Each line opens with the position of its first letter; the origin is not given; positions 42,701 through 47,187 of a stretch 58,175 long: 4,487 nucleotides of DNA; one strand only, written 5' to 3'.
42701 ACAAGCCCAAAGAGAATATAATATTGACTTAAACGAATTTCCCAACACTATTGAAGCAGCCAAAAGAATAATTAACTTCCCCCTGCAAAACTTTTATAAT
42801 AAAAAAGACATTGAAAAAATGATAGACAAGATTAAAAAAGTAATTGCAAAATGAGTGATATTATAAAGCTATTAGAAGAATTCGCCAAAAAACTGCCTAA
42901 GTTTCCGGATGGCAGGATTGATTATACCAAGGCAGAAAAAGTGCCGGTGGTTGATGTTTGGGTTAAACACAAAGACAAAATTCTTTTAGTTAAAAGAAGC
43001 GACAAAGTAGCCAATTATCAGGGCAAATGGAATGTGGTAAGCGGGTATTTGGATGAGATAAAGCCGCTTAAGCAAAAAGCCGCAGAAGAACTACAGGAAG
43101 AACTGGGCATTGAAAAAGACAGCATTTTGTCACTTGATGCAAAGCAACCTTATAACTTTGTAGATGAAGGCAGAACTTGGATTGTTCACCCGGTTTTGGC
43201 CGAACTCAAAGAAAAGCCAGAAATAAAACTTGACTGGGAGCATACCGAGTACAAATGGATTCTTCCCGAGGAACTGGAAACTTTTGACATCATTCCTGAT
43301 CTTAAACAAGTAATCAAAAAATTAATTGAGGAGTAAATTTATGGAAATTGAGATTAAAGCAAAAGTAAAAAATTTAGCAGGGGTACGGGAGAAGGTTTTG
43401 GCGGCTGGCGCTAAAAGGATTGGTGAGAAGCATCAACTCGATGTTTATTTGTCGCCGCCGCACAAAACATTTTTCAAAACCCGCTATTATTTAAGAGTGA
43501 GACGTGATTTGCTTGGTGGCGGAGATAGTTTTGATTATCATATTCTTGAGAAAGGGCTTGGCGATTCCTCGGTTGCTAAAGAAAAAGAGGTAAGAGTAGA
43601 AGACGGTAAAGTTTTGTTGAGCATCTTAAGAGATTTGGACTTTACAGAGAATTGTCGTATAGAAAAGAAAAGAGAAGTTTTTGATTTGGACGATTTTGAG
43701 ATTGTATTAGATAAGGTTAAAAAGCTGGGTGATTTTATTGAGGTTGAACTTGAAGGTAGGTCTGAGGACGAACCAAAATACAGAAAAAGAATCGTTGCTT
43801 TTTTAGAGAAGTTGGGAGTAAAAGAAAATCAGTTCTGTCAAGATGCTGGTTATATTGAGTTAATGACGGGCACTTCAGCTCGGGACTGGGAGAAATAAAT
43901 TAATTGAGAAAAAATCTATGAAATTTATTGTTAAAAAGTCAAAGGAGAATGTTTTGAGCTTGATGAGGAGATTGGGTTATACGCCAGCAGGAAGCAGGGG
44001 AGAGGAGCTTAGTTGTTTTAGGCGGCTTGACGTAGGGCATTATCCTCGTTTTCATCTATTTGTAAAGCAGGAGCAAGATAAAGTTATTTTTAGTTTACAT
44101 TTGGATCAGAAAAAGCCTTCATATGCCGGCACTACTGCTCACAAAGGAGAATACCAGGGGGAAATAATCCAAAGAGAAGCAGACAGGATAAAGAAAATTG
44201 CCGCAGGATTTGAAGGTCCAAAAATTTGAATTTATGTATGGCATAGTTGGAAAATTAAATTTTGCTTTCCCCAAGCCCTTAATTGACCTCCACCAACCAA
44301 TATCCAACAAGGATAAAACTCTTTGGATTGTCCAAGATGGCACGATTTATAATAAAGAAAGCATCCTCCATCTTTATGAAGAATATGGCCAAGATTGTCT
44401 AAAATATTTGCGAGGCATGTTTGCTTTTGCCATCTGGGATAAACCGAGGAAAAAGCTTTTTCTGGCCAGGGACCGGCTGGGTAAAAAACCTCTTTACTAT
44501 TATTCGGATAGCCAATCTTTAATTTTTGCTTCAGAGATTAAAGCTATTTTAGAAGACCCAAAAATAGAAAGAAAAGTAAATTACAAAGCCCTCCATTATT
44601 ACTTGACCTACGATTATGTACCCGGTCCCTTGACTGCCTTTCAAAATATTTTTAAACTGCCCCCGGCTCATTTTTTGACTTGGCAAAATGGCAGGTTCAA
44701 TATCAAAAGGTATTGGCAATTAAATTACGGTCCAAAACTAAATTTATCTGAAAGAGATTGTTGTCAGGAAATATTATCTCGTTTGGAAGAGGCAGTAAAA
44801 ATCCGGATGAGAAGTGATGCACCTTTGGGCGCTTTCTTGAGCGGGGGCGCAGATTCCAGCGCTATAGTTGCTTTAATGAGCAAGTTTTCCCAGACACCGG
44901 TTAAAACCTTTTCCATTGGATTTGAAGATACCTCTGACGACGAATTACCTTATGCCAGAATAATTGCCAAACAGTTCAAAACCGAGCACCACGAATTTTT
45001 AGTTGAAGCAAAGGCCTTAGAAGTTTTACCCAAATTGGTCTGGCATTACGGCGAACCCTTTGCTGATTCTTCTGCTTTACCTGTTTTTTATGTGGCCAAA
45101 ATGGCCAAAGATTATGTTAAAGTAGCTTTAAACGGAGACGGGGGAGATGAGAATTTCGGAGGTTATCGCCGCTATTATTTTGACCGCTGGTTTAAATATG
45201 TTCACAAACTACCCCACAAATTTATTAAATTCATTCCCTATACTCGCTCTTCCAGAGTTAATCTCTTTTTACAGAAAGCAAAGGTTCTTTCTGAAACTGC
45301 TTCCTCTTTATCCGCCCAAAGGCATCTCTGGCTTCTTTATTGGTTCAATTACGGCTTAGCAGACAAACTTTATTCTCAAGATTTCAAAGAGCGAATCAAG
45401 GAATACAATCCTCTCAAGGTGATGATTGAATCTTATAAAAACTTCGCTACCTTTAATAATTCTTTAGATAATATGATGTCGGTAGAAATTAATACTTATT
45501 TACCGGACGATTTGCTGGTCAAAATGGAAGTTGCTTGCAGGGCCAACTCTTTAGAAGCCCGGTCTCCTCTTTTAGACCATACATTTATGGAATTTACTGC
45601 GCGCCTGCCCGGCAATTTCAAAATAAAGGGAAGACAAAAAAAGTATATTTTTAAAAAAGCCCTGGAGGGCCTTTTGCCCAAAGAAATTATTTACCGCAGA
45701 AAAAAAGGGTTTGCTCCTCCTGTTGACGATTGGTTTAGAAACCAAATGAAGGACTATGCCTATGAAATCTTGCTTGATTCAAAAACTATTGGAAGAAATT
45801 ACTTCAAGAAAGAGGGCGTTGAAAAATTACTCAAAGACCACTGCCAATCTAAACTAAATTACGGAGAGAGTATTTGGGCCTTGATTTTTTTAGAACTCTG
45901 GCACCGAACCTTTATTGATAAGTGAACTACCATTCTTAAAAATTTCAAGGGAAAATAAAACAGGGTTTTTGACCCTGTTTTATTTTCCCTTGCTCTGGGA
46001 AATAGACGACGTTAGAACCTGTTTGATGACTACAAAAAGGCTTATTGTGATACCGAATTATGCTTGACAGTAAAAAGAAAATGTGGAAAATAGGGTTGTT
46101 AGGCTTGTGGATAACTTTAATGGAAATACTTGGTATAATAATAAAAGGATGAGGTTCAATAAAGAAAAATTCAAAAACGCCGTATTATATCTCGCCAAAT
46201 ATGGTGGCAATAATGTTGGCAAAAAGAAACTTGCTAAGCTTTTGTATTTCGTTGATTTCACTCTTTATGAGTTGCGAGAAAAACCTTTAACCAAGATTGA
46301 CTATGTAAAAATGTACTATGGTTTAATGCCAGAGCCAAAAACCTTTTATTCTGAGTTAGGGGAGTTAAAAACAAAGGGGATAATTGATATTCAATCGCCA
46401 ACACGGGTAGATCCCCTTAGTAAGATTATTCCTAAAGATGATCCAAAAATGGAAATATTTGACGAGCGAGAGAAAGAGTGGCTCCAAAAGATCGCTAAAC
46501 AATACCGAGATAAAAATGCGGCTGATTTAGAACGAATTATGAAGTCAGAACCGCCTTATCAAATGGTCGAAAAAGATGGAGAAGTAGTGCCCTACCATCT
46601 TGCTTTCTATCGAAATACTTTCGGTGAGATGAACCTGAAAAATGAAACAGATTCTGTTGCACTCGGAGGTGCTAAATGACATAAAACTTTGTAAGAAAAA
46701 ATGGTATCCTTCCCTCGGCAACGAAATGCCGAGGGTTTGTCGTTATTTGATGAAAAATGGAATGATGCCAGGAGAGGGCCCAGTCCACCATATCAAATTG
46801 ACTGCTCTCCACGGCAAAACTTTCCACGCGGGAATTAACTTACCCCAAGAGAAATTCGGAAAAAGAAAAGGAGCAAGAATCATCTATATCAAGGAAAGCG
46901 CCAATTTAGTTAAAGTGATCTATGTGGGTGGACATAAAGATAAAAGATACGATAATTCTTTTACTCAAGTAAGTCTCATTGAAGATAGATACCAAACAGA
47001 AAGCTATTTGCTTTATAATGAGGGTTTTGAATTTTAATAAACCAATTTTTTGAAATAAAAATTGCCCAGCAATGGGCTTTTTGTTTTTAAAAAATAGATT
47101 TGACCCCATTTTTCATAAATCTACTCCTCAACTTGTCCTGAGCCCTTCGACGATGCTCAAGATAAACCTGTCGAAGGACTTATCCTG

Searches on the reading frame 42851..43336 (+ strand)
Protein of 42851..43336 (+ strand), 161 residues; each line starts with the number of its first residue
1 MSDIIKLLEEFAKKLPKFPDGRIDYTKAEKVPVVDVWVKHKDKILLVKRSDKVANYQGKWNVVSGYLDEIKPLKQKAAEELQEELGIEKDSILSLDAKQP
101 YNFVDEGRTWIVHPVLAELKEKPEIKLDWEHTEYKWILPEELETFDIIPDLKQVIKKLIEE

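Call 106: search_protein_families(library=pfam, proteins=[window:42851-43336:+], max_evalue=0.001)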
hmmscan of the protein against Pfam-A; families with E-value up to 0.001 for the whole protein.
window:42851-43336:+ (161 aa): 2 families
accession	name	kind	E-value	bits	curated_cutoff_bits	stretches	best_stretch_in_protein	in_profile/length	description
PF00293.34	NUDIX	-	1.4e-13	51.4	21.1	1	32-157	4-133/134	NUDIX domain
PF14815.12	NUDIX_4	-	0.00016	21.9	35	1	37-155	5-111/113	NUDIX domain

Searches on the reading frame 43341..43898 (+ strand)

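Call 106: search_protein_families(library=pfam, proteins=[window:43341-43898:+], max_evalue=0.001)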
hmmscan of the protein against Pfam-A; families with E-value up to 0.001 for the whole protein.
window:43341-43898:+ (185 aa): 1 family
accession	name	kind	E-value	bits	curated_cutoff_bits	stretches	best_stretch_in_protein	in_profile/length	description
PF01928.26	CYTH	-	4.3e-21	76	23.2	1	2-164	3-173/179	CYTH domain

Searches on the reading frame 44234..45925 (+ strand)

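Call 106: search_protein_families(library=pfam, proteins=[window:44234-45925:+], max_evalue=0.001)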
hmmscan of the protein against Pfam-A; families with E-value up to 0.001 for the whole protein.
window:44234-45925:+ (563 aa): 4 families
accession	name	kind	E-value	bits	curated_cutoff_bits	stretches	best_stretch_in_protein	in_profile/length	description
PF00733.27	Asn_synthase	-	1.2e-100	338.1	21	1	180-558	2-354/354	Asparagine synthase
PF13537.11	GATase_7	-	2.2e-29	102.4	25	1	42-106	56-122/123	Glutamine amidotransferase domain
PF13522.11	GATase_6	-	3.1e-22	79.4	27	1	19-101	28-130/130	Glutamine amidotransferase domain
PF12481.13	DUF3700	-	6.7e-05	22.9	27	1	55-103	125-173/228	Aluminium induced protein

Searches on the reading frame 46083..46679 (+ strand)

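Call 3: search_protein_families(library=pfam, proteins=[window:46083-46679:+], max_evalue=1)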
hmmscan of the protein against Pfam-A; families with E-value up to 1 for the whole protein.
window:46083-46679:+ (198 aa): 1 family
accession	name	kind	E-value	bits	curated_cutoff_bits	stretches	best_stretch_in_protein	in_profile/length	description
PF13274.11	SocA_Panacea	-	3.6e-14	54.1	25.7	1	50-159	1-112/113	Antitoxin SocA-like, Panacea domain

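Call 4: search_protein_families(library=padloc, proteins=[window:46083-46679:+], max_evalue=1)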
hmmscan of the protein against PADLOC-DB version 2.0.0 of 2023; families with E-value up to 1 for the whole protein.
window:46083-46679:+ (198 aa): 1 family
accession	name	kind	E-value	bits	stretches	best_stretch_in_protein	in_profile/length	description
PDLC03729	oMTase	-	0.018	12.5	1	122-173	147-198/275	orphan methyltransferase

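Call 5: search_protein_families(library=ncbifam, proteins=[window:46083-46679:+], max_evalue=1)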
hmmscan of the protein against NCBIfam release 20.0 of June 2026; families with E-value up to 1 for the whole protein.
window:46083-46679:+ (198 aa): 0 families

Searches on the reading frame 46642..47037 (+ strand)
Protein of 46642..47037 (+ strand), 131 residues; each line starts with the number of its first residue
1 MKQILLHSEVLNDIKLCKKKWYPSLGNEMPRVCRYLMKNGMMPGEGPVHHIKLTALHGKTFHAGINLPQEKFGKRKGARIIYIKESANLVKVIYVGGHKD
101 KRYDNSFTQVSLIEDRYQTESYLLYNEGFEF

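Call 3: search_protein_families(library=pfam, proteins=[window:46642-47037:+], max_evalue=1)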
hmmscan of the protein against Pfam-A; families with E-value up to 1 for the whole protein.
window:46642-47037:+ (131 aa): 1 family
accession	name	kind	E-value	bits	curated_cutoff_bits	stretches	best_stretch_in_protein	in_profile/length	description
PF04726.19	Microvir_J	-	0.082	14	30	1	73-82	14-23/29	Microvirus J protein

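Call 4: search_protein_families(library=padloc, proteins=[window:46642-47037:+], max_evalue=1)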
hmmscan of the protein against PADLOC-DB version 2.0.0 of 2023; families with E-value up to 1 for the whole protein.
window:46642-47037:+ (131 aa): 0 families

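Call 5: search_protein_families(library=ncbifam, proteins=[window:46642-47037:+], max_evalue=1)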
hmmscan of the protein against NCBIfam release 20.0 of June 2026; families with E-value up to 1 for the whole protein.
window:46642-47037:+ (131 aa): 1 family
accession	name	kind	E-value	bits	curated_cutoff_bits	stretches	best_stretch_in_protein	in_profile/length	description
NF033106.1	blaL1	exception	0.059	12.3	560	1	27-117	75-159/290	L1 family subclass B3 metallo-beta-lactamase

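Call 6: search_protein_families(library=phrogs, proteins=[window:46642-47037:+], max_evalue=1)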
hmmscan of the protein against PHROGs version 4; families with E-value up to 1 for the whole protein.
window:46642-47037:+ (131 aa): 1 family
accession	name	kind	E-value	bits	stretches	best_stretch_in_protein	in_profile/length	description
phrog_2354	-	DNA, RNA and nucleotide metabolism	0.27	12.3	0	73-83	23-33/38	DNA condensation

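Call 107: search_protein_families(library=pfam, proteins=[window:46642-47037:+], max_evalue=10)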
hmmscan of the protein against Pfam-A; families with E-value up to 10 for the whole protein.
window:46642-47037:+ (131 aa): 1 family
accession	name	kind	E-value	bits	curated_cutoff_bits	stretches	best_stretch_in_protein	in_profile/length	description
PF04726.19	Microvir_J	-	0.082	14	30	1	73-82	14-23/29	Microvirus J protein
